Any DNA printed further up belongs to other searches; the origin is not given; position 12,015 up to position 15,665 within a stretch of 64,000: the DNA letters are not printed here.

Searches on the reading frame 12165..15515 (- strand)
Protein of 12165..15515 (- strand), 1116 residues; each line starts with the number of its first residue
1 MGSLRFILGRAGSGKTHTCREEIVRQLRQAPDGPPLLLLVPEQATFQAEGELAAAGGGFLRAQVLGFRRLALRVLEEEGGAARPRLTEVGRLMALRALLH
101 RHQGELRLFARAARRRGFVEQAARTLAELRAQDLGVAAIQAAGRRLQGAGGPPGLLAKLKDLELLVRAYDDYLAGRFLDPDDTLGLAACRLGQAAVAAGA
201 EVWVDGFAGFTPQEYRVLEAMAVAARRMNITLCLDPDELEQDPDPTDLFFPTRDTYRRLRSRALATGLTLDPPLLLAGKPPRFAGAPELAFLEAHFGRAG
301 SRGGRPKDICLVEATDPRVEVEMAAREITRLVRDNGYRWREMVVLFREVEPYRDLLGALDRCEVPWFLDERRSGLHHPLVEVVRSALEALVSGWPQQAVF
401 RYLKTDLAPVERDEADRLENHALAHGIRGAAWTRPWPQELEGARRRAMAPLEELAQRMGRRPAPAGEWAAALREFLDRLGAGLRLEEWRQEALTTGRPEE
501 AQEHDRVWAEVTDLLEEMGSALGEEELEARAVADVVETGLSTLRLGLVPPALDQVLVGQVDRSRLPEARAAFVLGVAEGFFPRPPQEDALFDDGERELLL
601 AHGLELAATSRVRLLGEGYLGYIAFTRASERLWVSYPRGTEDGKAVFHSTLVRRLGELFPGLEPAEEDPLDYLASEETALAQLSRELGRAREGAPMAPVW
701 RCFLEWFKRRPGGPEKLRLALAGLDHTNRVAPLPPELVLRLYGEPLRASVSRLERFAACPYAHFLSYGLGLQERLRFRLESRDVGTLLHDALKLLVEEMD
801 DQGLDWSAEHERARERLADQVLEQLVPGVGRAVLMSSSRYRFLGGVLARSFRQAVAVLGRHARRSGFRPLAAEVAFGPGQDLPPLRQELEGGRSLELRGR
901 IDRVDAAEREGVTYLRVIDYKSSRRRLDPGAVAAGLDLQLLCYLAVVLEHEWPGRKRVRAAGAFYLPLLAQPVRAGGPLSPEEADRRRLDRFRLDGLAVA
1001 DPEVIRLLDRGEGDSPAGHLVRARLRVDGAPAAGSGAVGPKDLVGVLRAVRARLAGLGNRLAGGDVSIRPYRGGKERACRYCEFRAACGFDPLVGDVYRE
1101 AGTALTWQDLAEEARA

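Call 55: search_protein_families(library=pfam, proteins=[window:12165-15515:-], max_evalue=0.00001)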
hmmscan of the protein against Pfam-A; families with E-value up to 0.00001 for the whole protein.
window:12165-15515:- (1116 aa): 2 families
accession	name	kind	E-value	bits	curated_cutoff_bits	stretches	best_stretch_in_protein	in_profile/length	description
PF21445.3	ADDB_N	-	7.4e-85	285.1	26.6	1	6-293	1-290/290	ADDB, N-terminal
PF12705.13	PDDEXK_1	-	1.3e-45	156.7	22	1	747-1088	1-246/247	PD-(D/E)XK nuclease superfamily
